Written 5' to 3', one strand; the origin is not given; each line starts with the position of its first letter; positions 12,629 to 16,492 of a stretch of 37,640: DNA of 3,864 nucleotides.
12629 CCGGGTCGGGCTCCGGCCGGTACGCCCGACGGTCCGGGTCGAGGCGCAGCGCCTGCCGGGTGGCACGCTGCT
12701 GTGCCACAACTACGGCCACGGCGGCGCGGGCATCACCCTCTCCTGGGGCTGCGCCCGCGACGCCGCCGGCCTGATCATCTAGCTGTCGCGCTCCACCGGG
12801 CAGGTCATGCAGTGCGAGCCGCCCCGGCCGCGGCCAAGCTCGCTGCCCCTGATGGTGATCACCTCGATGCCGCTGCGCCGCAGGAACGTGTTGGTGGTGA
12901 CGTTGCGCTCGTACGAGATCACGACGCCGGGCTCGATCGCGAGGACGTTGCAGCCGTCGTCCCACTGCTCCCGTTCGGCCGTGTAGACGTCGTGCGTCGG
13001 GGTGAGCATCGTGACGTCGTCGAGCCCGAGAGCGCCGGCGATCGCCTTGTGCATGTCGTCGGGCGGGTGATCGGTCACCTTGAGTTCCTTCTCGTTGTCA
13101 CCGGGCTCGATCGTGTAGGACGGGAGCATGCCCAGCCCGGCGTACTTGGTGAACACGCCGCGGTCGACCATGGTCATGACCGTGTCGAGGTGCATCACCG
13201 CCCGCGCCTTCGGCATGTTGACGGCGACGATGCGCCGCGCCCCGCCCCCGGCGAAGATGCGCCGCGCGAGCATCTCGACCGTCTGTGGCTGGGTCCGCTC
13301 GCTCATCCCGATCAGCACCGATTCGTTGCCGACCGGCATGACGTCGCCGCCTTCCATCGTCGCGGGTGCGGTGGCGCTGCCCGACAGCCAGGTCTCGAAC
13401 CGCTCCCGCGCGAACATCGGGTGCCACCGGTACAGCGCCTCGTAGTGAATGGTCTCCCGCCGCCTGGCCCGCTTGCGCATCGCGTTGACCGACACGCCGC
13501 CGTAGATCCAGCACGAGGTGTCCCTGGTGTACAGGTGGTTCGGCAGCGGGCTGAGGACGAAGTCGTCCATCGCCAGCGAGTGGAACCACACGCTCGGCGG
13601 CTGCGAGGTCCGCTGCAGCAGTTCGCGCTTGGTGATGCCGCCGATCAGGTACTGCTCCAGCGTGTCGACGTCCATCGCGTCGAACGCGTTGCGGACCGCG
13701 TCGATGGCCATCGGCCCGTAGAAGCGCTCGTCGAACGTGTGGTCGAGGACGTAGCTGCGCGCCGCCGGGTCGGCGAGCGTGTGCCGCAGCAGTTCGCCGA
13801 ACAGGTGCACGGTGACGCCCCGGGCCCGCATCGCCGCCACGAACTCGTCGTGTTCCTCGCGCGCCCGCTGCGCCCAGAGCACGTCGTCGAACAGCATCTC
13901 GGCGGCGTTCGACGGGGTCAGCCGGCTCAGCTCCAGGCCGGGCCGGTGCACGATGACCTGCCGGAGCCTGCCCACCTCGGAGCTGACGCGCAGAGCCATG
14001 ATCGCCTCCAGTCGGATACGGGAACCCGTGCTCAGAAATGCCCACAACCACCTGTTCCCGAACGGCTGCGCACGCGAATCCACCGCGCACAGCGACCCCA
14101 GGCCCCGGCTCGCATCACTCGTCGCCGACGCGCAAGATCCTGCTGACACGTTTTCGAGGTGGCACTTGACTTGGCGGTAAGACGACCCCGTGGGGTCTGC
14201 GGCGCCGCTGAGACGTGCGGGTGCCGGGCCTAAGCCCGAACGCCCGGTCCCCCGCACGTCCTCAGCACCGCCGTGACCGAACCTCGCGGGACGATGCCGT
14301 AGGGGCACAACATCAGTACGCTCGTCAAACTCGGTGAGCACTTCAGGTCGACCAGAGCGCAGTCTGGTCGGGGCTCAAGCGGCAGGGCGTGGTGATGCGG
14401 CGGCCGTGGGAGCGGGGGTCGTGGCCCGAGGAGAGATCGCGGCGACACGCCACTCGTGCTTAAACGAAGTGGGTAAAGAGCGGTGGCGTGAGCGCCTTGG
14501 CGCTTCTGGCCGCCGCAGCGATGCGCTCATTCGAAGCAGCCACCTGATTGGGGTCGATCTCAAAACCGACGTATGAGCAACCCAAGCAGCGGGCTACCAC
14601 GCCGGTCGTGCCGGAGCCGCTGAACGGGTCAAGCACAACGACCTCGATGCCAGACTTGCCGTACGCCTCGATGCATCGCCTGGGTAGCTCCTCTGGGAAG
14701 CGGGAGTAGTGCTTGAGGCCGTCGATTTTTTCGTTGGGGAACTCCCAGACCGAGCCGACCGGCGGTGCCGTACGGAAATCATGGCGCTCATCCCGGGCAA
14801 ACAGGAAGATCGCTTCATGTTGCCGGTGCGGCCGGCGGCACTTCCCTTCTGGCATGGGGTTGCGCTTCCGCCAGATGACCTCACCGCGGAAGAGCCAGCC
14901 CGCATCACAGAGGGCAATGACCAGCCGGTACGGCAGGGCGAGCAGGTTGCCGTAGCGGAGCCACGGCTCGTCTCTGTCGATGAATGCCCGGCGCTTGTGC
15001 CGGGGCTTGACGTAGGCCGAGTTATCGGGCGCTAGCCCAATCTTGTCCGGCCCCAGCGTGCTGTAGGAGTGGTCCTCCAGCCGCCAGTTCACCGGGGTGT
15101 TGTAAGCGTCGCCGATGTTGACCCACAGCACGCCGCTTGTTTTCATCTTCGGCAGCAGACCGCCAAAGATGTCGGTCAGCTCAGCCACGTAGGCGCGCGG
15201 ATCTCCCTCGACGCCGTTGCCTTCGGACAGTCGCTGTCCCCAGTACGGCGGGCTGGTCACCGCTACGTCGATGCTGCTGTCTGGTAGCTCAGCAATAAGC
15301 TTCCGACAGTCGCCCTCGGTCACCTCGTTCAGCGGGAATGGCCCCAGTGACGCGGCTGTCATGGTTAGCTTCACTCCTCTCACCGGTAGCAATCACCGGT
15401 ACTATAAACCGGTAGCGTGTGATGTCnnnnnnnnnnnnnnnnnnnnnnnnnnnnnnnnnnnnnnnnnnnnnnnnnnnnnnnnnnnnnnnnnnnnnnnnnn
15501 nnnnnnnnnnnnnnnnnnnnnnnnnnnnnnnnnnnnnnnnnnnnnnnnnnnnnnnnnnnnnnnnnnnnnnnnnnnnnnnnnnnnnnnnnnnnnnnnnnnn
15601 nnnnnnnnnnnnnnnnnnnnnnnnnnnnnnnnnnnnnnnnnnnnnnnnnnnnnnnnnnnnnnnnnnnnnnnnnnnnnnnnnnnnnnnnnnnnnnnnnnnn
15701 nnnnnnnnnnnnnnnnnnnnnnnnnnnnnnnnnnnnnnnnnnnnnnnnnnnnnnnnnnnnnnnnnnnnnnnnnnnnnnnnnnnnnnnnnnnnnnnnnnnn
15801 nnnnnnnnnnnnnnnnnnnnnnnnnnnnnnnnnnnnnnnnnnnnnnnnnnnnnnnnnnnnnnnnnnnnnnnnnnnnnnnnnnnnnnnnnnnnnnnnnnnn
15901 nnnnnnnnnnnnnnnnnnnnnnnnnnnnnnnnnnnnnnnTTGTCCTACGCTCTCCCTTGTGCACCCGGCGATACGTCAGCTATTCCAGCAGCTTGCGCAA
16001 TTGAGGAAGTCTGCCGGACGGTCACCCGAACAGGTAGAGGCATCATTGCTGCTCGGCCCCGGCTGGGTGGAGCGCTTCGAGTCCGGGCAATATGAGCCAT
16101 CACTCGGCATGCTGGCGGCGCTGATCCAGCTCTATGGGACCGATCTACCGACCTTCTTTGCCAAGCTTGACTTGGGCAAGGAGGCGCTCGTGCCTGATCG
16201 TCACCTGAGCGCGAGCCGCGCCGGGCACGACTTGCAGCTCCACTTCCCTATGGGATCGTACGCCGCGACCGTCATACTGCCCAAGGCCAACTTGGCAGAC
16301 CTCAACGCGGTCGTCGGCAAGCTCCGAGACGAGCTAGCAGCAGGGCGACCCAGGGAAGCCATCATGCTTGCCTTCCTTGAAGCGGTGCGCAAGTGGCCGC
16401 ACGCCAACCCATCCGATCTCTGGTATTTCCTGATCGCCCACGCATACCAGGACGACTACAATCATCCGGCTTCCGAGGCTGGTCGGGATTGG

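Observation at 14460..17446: Atypical restriction-modification-like module: SPPY methyltransferase, stand-alone wHTH protein, XRE-HTH::nuclease fusion and DUF397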

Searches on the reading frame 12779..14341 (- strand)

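Call 3: search_protein_families(library=pfam, proteins=[window:12779-14341:-], max_evalue=0.1)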
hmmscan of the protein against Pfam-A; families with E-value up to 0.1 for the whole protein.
window:12779-14341:- (520 aa): 3 families
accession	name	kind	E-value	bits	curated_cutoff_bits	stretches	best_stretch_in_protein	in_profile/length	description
PF02274.22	ADI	-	1.5e-111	373.5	22.8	1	148-518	2-377/377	Arginine deiminase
PF19420.4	DDAH_eukar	-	1.1e-11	45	23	2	266-393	57-186/291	N,N dimethylarginine dimethylhydrolase, eukaryotic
PF06112.16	Herpes_capsid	-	0.032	14.8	25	1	4-91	94-159/172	Gammaherpesvirus capsid protein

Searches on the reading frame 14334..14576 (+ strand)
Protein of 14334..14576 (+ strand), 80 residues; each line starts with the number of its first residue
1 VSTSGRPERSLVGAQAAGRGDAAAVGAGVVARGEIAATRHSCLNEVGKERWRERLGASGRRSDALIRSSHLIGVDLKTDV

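Call 68: search_protein_families(library=pfam, proteins=[window:14334-14576:+], max_evalue=0.1)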
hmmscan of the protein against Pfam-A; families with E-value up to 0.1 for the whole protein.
window:14334-14576:+ (80 aa): 0 families

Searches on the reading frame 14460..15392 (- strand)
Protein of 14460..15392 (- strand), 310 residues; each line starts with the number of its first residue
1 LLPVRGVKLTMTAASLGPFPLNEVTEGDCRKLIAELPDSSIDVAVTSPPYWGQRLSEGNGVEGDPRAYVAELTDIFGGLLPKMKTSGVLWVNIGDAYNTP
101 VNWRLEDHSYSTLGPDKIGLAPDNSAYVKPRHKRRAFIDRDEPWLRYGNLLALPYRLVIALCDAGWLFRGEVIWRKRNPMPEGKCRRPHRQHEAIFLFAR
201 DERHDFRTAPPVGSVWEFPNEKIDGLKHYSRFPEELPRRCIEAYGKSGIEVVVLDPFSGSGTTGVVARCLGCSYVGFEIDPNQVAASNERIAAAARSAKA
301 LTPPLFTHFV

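Call 3: search_protein_families(library=pfam, proteins=[window:14460-15392:-], max_evalue=0.1)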
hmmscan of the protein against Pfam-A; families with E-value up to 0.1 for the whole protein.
window:14460-15392:- (310 aa): 3 families
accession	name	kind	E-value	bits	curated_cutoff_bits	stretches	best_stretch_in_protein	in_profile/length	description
PF01555.25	N6_N4_Mtase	-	2.8e-33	116.2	26.7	1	41-288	1-220/221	DNA methylase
PF01170.24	UPF0020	-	0.033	14.3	22.3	0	27-59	110-139/197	RMKL-like, methyltransferase domain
PF19479.4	DUF6015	-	0.083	13.7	27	0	227-259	81-112/140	Family of unknown function (DUF6015)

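Call 4: search_protein_families(library=ncbifam, proteins=[window:14460-15392:-], max_evalue=0.1)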
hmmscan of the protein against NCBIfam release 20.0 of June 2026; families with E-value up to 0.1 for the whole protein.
window:14460-15392:- (310 aa): 3 families
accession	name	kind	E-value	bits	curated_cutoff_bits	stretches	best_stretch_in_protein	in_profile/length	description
NF050803.1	DnaMtaseCcrMCaul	equivalog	7.6e-25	87.5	830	3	227-297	185-253/350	adenine-specific DNA-methyltransferase CcrM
NF010253.0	PRK13699.1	subfamily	1.6e-12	47.6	244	2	162-299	85-213/226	DNA methyltransferase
NF008572.0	PRK11524.1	equivalog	9.6e-11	41.3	292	1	212-293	176-258/294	adenine-specific DNA-methyltransferase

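Call 5: search_protein_families(library=padloc, proteins=[window:14460-15392:-], max_evalue=0.1)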
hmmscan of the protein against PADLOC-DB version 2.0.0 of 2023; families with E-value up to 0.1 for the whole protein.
window:14460-15392:- (310 aa): 68 families (the best 25 are shown)
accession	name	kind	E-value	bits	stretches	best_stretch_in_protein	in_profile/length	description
PDLC03387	MTase_II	-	1.3e-54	183.3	1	22-294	12-278/289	Type II methyltransferase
PDLC03353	MTase_II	-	4.6e-28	96.5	2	213-294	173-253/260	Type II methyltransferase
PDLC03252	MTase_II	-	1.2e-27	95.1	2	145-291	198-353/365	Type II methyltransferase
PDLC03350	MTase_II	-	2e-27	94.4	2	194-294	205-298/312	Type II methyltransferase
PDLC03371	MTase_II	-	4.2e-26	90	2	157-295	103-256/260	Type II methyltransferase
PDLC03336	MTase_II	-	4.5e-26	89.9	3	26-98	33-108/421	Type II methyltransferase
PDLC03309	MTase_II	-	1.2e-25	88.2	2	60-295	124-347/353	Type II methyltransferase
PDLC03738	oMTase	-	3.2e-25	86.6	3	228-299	204-273/376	orphan methyltransferase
PDLC03216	MTase_II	-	6e-24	82.7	3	227-299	192-263/364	Type II methyltransferase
PDLC03303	MTase_II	-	1.6e-21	74.5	2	27-98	9-83/668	Type II methyltransferase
PDLC03259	MTase_II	-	1.2e-19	68.4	2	214-290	182-254/423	Type II methyltransferase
PDLC03260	MTase_II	-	1.2e-18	65.2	2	214-296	233-314/349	Type II methyltransferase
PDLC03228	MTase_II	-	7.6e-18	63.2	2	184-299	104-213/227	Type II methyltransferase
PDLC03316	MTase_II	-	2.1e-17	61.2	3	26-98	42-115/390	Type II methyltransferase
PDLC03320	MTase_II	-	4e-17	60.3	2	226-299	211-282/289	Type II methyltransferase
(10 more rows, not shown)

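Call 7: search_solved_structures(query=window:14460-15392:-, max_evalue=0.001)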
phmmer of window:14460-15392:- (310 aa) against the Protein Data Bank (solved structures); distinct sequences matched with E-value up to 0.001: 10.
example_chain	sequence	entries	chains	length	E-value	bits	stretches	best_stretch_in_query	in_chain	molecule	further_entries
6pbd_A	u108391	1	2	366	2.3e-14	56.4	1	154-294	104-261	Modification methylase CcrMI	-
2zie_A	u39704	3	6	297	1.6e-13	53.7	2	181-293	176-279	Putative modification methylase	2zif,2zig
8urk_A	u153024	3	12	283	1.6e-12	50.4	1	214-298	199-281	Methyltransferase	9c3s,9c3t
9c3u_A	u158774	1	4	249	6.7e-12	48.3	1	214-293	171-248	Methyltransferase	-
8s9m_A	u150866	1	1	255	1.5e-11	47.1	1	212-294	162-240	DNA cytosine-N4 methyltransferase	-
8s9n_A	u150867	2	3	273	1.7e-11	47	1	212-294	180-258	DNA cytosine-N4 methyltransferase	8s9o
1boo_A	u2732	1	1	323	2.2e-10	43.3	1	220-291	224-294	PROTEIN (N-4 CYTOSINE-SPECIFIC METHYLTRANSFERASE PVU II)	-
1g60_A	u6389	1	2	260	2.8e-10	43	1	213-287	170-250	Adenine-specific Methyltransferase MboIIA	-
5hek_A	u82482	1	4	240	2.7e-05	26.6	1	161-290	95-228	Adenine specific DNA methyltransferase (DpnA)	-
5hfj_A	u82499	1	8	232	2.7e-05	26.6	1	161-289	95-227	Adenine specific DNA methyltransferase (DpnA)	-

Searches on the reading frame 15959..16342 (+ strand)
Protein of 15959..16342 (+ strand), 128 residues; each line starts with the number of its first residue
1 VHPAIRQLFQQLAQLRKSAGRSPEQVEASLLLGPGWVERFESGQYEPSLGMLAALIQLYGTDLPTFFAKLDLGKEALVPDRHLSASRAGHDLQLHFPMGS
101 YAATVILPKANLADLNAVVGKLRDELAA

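Call 51: search_solved_structures(query=A5, max_evalue=1, show_alignments=2)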
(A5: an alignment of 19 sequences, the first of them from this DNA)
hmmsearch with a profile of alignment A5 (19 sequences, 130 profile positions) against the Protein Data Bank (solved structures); distinct sequences matched with E-value up to 1: 53.
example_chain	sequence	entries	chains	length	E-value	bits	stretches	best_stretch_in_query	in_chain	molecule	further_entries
6rnz_A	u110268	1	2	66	1.2e-06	31.6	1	9-73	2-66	HTH-type transcriptional regulator DdrOC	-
6jq1_A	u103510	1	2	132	1.3e-06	31.4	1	9-75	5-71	Transcriptional regulator, XRE family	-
6rnx_A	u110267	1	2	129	1.8e-06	31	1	9-74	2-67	HTH-type transcriptional regulator DdrOC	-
6rmq_A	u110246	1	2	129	2.2e-06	30.7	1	9-74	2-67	HTH-type transcriptional regulator DdrOC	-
9sf2_A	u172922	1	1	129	2.3e-06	30.6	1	13-92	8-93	Transcriptional regulator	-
6af3_B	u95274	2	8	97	1e-05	28.6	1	9-66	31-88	HigA antitoxin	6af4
2mez_A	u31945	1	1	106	2.2e-05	27.5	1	8-72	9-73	Multiprotein Bridging Factor (MBP-like)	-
3ivp_A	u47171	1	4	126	2.2e-05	27.4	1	6-86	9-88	Putative transposon-related DNA-binding protein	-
7t8i_A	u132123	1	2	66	4.8e-05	26.4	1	9-69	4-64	Phage element (ICEBs1)transcriptional regulator (Xre family)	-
28tn_A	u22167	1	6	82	8.6e-05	25.5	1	12-63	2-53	lambda repressor-like protein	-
9k3w_A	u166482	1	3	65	0.00022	24.2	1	12-71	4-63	Transcriptional regulator, PbsX family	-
3f51_A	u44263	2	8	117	0.00024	24.1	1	8-71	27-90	Clp gene regulator (ClgR)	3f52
4yv6_A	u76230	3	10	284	0.00086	22.3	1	9-112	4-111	Transcriptional regulator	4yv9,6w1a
5w4m_A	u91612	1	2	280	0.0022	21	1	9-112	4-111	Transcriptional regulator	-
5w4n_A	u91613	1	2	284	0.0023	20.9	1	9-112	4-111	Transcriptional regulator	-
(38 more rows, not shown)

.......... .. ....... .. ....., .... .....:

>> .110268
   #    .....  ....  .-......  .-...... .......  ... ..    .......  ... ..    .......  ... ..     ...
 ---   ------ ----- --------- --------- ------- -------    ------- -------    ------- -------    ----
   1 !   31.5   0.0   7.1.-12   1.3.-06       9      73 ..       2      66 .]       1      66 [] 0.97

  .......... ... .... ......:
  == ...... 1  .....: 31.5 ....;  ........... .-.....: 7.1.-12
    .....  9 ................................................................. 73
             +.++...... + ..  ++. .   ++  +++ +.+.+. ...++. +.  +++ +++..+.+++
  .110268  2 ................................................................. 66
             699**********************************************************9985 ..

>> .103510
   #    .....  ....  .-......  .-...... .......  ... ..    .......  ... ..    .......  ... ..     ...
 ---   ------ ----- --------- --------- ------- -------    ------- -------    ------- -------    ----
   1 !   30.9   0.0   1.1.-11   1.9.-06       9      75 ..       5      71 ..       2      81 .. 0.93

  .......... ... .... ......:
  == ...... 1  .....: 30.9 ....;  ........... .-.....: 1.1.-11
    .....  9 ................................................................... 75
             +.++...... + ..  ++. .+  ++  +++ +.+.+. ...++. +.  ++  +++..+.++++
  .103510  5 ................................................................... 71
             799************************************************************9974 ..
